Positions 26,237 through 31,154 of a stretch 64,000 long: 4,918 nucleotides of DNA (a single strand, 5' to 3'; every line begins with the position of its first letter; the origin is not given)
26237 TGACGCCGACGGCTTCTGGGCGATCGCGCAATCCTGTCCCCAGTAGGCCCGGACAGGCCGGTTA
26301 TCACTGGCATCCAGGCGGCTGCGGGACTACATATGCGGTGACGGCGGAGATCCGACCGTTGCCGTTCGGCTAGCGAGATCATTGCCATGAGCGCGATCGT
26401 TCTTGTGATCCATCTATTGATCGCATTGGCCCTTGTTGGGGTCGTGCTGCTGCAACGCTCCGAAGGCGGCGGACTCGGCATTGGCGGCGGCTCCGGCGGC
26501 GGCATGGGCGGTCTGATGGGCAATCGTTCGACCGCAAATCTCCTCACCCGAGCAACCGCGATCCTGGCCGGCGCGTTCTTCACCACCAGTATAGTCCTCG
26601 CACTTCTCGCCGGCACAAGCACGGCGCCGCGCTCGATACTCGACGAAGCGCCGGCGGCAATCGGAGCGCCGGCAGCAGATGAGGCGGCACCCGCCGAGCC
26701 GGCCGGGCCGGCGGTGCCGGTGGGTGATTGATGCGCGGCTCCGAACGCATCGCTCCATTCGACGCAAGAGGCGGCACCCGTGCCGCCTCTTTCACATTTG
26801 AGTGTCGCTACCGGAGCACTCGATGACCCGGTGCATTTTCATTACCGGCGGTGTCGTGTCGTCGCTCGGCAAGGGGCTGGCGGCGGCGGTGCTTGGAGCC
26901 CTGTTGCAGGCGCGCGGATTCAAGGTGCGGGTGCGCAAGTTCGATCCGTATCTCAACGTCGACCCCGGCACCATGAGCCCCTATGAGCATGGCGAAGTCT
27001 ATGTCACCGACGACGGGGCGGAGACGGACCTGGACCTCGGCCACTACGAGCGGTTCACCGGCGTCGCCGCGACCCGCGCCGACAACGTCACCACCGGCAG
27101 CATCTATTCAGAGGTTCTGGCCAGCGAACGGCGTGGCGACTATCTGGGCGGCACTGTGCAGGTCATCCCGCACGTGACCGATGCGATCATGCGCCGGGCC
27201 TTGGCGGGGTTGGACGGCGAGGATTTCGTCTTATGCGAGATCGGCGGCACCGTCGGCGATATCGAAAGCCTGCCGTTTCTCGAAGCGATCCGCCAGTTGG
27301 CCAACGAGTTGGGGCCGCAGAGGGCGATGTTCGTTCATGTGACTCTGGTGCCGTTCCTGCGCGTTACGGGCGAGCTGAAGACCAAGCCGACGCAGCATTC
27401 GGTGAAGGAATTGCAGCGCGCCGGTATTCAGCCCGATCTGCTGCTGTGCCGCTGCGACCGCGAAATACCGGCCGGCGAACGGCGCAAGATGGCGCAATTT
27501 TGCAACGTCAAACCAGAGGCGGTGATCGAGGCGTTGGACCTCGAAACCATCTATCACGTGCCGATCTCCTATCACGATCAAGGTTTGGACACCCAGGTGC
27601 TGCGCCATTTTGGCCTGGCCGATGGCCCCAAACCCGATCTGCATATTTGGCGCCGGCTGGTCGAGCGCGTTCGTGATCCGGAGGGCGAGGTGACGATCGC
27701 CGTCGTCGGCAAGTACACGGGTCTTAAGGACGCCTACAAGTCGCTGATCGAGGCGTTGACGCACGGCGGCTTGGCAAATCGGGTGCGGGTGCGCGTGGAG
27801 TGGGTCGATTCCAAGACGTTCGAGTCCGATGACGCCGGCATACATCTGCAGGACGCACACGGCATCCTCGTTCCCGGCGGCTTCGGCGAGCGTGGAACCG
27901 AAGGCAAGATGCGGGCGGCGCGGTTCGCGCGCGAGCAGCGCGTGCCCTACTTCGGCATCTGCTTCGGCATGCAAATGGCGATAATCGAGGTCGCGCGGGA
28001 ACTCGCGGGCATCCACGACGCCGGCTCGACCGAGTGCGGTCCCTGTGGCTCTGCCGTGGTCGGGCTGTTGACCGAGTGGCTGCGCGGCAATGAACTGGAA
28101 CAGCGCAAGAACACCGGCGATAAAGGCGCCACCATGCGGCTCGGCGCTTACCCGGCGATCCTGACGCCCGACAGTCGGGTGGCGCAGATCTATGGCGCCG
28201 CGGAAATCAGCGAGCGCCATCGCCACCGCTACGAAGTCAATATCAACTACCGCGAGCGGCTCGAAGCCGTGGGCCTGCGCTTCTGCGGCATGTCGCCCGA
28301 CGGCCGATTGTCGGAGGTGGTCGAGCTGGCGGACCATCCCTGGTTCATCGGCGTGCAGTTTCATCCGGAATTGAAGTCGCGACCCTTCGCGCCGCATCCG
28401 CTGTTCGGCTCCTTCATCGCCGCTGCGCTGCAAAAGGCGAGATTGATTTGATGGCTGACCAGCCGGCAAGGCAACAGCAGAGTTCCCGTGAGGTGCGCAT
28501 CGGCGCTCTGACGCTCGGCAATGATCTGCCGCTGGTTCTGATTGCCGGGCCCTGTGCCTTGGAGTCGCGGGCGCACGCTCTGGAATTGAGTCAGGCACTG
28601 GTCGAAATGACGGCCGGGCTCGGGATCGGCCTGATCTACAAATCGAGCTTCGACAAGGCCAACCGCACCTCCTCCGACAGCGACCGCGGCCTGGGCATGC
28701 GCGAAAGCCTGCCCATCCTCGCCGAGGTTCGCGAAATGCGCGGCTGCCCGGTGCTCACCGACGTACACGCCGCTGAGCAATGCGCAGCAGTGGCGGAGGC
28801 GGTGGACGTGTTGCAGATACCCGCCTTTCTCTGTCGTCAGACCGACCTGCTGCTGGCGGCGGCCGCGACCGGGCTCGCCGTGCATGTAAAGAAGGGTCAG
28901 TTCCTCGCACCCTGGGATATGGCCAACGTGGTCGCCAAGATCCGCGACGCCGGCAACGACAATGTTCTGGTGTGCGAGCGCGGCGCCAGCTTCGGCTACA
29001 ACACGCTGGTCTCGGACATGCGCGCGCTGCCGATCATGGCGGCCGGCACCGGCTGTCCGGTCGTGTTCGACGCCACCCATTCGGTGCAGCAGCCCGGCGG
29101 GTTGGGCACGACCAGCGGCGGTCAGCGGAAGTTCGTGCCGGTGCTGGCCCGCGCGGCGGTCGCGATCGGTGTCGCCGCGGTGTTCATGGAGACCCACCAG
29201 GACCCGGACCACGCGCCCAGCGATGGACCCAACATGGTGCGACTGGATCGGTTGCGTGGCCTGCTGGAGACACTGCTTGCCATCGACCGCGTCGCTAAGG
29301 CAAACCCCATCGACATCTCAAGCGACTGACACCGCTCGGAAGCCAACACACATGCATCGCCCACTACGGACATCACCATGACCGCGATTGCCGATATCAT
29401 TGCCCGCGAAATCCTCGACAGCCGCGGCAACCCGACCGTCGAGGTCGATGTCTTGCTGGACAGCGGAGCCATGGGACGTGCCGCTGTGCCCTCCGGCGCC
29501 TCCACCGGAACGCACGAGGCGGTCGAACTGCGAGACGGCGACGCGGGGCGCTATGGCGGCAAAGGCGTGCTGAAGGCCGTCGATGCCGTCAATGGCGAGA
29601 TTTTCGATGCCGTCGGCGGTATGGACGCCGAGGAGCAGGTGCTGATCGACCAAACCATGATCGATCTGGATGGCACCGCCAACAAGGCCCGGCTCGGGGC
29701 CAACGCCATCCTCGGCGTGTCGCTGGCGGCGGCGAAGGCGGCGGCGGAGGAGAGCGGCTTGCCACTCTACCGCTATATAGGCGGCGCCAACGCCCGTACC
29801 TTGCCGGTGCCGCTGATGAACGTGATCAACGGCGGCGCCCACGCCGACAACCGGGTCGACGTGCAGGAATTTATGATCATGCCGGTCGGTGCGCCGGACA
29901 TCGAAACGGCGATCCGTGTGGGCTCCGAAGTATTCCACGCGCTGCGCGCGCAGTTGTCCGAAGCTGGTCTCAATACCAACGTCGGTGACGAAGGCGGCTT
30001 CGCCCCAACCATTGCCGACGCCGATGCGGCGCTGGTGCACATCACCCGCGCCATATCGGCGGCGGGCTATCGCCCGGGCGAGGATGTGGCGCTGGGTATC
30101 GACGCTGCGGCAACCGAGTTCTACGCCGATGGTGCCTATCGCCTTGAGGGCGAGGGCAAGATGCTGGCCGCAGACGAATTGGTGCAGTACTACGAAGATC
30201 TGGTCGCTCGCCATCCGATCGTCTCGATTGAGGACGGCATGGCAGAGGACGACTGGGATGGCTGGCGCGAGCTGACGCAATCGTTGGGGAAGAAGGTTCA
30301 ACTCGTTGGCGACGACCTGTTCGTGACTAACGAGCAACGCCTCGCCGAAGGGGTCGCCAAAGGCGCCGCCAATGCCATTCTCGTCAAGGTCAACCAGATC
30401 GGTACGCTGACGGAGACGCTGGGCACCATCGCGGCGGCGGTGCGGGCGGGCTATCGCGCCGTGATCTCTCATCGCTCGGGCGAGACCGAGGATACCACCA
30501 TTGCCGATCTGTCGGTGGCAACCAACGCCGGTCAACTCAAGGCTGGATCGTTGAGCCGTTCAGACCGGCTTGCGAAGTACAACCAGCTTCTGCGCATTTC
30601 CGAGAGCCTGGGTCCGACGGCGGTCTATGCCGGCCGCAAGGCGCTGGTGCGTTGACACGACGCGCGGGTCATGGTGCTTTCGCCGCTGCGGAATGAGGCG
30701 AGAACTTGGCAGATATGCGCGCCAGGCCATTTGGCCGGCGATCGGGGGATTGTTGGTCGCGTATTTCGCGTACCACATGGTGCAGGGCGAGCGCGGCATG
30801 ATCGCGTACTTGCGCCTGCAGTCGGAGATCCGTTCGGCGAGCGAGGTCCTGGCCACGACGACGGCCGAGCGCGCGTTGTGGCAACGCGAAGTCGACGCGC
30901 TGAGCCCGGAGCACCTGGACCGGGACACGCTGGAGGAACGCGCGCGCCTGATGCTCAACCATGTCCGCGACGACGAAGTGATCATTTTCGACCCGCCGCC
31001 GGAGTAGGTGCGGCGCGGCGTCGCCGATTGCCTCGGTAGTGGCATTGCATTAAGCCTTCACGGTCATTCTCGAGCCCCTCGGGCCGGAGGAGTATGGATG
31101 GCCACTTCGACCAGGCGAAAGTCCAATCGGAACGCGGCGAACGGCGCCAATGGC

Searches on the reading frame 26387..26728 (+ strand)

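Call 39: search_protein_families(library=pfam, proteins=[window:26387-26728:+], max_evalue=0.0001)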
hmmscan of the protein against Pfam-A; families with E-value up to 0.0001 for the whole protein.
window:26387-26728:+ (114 aa): 1 family
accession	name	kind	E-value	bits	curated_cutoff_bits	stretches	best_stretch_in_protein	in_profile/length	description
PF03840.19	SecG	-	1.9e-19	69.9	29.2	1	4-73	1-69/70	Preprotein translocase SecG subunit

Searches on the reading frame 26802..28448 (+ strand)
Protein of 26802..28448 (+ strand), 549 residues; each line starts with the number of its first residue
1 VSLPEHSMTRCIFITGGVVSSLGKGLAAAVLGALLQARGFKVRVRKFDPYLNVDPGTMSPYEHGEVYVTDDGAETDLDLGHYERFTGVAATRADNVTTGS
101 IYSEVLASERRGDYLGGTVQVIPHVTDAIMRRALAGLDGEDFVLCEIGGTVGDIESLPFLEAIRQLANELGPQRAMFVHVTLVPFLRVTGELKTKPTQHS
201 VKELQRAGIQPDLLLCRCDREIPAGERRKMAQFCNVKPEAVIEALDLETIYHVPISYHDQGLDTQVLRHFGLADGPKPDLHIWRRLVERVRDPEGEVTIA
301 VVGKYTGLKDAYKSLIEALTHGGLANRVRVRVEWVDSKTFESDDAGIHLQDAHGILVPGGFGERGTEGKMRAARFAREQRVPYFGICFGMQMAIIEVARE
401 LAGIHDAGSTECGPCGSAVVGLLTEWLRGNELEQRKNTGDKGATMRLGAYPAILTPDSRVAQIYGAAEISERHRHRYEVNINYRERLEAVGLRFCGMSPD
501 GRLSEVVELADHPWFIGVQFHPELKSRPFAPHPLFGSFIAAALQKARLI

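Call 39: search_protein_families(library=pfam, proteins=[window:26802-28448:+], max_evalue=0.0001)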
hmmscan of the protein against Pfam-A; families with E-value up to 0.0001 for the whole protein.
window:26802-28448:+ (549 aa): 3 families
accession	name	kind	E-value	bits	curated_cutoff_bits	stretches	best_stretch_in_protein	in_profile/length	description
PF06418.20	CTP_synth_N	-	1.7e-117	392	26.1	1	11-272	2-265/265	CTP synthase N-terminus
PF00117.34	GATase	-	1.8e-36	126.1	22.8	1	308-540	2-189/190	Glutamine amidotransferase class-I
PF07722.19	Peptidase_C26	-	1.2e-07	32.2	20.5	0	454-523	156-219/219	Peptidase C26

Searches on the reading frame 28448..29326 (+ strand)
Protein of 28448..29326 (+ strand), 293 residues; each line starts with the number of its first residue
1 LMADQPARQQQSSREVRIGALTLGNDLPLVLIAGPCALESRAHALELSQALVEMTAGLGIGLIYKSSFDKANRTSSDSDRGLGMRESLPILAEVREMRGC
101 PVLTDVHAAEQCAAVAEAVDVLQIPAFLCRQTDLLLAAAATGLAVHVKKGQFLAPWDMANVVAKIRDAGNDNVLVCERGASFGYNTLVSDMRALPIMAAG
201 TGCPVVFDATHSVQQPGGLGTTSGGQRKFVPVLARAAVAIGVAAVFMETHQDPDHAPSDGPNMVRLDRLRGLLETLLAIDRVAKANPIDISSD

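Call 39: search_protein_families(library=pfam, proteins=[window:28448-29326:+], max_evalue=0.0001)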
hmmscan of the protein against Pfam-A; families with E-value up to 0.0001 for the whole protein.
window:28448-29326:+ (293 aa): 1 family
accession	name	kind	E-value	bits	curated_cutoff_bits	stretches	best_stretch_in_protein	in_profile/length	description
PF00793.26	DAHP_synth_1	-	3e-68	230.1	25.5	1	21-275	10-260/270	DAHP synthetase I family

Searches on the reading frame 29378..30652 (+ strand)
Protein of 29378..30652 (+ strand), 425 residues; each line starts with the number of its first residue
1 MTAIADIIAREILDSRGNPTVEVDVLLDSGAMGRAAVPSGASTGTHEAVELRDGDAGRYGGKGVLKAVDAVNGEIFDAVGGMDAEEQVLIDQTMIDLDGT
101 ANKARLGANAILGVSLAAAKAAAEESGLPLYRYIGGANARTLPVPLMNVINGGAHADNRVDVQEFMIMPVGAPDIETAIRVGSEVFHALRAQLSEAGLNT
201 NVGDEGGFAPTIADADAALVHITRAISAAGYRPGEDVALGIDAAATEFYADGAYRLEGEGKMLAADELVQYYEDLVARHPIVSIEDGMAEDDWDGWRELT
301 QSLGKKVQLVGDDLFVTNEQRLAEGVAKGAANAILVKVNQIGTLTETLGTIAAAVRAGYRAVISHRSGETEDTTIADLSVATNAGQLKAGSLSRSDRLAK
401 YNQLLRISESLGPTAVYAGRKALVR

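Call 24: search_protein_families(library=pfam, proteins=[window:29378-30652:+], max_evalue=0.001)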
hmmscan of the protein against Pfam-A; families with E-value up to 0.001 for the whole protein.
window:29378-30652:+ (425 aa): 3 families
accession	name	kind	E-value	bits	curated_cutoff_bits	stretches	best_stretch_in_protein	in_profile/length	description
PF00113.28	Enolase_C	-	1.3e-123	412.5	21.5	1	141-422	3-292/296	Enolase, C-terminal TIM barrel domain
PF03952.21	Enolase_N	-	5.1e-60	201.8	35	1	4-134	1-131/131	Enolase, N-terminal domain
PF13378.12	MR_MLE_C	-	3.2e-05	24.2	29.4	1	241-393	34-180/219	Enolase C-terminal domain-like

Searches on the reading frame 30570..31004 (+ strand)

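Call 24: search_protein_families(library=pfam, proteins=[window:30570-31004:+], max_evalue=0.001)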
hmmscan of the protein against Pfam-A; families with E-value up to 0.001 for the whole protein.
window:30570-31004:+ (145 aa): 1 family
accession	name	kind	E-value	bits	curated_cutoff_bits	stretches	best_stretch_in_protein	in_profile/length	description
PF04977.20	DivIC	-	3.1e-11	43.3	28.9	1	62-139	1-75/80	Septum formation initiator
